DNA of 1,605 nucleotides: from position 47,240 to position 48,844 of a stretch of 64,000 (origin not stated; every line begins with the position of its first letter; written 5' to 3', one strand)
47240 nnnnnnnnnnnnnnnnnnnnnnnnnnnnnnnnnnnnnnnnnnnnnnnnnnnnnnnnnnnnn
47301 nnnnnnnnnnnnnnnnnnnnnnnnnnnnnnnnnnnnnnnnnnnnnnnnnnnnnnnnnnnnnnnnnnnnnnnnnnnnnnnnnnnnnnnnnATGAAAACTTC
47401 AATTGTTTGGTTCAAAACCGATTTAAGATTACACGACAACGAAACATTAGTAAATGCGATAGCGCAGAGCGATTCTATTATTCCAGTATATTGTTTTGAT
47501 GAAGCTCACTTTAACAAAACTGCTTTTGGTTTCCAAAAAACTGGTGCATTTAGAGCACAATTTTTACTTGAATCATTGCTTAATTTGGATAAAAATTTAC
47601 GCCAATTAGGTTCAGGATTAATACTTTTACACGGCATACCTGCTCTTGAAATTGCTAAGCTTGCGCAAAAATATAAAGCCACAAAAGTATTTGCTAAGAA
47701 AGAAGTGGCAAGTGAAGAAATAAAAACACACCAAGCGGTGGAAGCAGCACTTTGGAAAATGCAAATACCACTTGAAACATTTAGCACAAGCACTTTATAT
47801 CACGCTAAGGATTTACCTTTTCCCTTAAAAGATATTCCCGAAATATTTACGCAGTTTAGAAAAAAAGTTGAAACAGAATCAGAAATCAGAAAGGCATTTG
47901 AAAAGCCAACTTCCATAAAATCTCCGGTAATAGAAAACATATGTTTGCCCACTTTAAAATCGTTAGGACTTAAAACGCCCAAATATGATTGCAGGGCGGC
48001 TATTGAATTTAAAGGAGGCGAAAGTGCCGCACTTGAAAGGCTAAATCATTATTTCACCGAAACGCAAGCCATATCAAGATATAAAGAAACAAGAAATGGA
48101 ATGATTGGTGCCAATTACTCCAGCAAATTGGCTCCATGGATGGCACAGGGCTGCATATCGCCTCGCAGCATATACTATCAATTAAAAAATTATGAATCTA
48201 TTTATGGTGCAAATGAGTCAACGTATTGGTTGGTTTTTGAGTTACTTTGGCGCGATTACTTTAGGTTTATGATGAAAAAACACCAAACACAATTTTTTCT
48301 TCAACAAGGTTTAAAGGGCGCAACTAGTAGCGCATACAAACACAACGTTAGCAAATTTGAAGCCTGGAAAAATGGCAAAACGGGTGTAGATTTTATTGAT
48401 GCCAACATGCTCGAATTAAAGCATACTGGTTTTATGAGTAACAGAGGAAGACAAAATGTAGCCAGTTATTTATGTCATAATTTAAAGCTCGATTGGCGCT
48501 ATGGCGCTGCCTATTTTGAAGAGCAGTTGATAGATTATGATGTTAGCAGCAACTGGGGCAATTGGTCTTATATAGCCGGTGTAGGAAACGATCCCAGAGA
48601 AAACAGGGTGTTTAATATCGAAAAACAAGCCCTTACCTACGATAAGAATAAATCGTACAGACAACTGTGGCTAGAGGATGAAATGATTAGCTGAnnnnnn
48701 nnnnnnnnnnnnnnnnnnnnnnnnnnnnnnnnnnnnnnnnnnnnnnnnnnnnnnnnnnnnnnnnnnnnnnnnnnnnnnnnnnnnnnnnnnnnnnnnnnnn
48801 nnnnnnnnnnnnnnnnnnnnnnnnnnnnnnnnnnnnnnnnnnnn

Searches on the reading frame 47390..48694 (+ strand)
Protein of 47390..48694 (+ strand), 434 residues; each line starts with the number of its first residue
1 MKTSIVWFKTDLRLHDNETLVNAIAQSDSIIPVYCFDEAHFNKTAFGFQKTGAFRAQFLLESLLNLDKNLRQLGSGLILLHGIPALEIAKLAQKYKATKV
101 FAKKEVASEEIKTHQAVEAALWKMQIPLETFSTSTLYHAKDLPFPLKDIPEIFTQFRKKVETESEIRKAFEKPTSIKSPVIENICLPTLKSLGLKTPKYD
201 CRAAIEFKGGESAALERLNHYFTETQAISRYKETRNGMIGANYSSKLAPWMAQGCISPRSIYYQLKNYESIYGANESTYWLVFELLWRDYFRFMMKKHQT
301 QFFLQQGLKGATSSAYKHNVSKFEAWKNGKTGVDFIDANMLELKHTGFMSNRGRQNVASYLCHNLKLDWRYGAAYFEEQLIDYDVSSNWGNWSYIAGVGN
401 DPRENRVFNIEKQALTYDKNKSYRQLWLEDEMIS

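Call 78: search_protein_families(library=pfam, proteins=[window:47390-48694:+])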
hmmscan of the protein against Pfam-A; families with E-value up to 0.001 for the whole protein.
window:47390-48694:+ (434 aa): 2 families
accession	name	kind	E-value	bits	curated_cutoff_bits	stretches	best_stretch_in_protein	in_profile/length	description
PF00875.24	DNA_photolyase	-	6.7e-44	150.2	26.6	1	4-171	1-161/164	DNA photolyase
PF03441.19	FAD_binding_7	-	2.8e-42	144.9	27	1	283-428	3-150/203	FAD binding domain of DNA photolyase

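Call 79: find_homologous_proteins(query=window:47390-48694:+, max_evalue=1e-120)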
Query window:47390-48694:+ (434 aa): 6137 proteins with E <= 1e-120 among 8000 candidates; the best 120 are listed.
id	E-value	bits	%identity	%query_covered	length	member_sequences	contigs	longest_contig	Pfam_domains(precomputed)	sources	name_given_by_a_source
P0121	4.7e-280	946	95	99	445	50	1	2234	PF00875.25,PF03441.20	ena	-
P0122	2.6e-257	872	86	100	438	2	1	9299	PF00875.25,PF03441.20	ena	-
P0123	7.0e-254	860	85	99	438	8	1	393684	PF00875.25,PF03441.20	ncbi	-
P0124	4.3e-241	818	81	100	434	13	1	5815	PF00875.25,PF03441.20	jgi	jgi:deoxyribodipyrimidine photo-lyase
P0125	7.6e-238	807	80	100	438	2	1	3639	PF00875.25,PF03441.20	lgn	-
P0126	6.1e-237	804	80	100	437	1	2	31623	PF00875.25,PF03441.20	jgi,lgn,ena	jgi:deoxyribodipyrimidine photo-lyase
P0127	1.7e-230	783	78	100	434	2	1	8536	PF00875.25,PF03441.20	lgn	-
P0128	7.1e-230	781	79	99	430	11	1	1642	PF00875.25,PF03441.20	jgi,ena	-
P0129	6.3e-225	765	78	99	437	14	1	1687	PF00875.25,PF03441.20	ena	-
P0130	6.6e-220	748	76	99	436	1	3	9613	PF00875.25,PF03441.20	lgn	-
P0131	4.7e-216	736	73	99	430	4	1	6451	PF00875.25,PF03441.20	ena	-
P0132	9.1e-212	722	72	99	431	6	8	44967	PF00875.25,PF03441.20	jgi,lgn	jgi:deoxyribodipyrimidine photo-lyase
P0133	6.0e-210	716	71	100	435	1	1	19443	PF00875.25,PF03441.20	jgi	jgi:deoxyribodipyrimidine photo-lyase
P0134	3.1e-209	713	71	99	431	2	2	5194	PF00875.25,PF03441.20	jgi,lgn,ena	-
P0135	4.9e-209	713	71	99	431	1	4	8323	PF00875.25,PF03441.20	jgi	jgi:deoxyribodipyrimidine photo-lyase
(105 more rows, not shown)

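Call 80: find_encoding_contigs(protein=P0123, flank=2000, max_places=1)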
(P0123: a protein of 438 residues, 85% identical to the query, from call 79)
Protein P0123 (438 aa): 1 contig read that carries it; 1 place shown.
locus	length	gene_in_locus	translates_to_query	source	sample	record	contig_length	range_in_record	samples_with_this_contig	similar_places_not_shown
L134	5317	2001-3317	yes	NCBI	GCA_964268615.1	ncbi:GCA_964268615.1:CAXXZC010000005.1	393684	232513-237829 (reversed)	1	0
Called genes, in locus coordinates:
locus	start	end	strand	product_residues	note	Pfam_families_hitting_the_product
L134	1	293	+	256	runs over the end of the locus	PF09844:DUF2071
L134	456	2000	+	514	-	PF04244:DPRP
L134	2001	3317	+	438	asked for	PF00875:DNA_photolyase, PF03441:FAD_binding_7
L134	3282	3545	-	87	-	-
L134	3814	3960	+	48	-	-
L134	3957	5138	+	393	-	PF07690:MFS_1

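Call 81: find_encoding_contigs(protein=P0122, flank=2000, max_places=1)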
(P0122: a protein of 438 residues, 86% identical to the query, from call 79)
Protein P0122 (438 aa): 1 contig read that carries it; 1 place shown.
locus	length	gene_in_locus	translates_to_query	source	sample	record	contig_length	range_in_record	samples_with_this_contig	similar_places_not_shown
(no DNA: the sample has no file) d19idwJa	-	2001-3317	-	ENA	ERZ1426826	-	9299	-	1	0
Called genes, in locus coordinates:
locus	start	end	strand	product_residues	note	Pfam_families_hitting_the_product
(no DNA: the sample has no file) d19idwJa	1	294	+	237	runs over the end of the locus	PF09844:DUF2071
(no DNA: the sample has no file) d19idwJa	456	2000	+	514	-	PF04244:DPRP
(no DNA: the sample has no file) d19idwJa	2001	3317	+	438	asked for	PF00875:DNA_photolyase, PF03441:FAD_binding_7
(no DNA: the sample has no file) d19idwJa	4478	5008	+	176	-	PF07638:Sigma70_ECF, PF04542:Sigma70_r2, PF08281:Sigma70_r4_2, PF04545:Sigma70_r4 (weak)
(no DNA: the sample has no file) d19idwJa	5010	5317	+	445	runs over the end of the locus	-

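Call 82: find_encoding_contigs(protein=P0126, flank=2000, max_places=1)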
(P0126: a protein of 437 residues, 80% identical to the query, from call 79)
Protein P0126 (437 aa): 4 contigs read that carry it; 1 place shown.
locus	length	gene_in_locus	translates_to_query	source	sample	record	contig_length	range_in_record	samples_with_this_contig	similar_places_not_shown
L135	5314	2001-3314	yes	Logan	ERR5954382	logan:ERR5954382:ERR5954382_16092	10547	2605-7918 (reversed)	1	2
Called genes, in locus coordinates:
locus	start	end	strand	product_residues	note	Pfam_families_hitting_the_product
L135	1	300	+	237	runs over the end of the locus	PF09844:DUF2071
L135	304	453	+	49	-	PF10013:DUF2256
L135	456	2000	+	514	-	PF04244:DPRP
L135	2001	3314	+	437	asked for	PF00875:DNA_photolyase, PF03441:FAD_binding_7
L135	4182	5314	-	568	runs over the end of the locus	PF06739:SBBP (faint), PF18962:Por_Secre_tail (faint)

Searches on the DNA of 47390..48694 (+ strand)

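Call 83: search_with_rna_model(model_id=R1, sources=[L134, L135], max_evalue=1, filters=off)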
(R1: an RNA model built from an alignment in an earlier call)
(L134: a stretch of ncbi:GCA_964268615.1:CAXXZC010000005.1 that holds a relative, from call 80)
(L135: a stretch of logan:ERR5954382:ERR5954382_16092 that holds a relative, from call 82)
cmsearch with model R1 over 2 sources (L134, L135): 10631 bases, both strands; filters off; matches with E-value up to 1: 1.
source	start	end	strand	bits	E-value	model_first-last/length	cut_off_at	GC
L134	3434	3507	+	53.4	3.1e-12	1-62/62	no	0.57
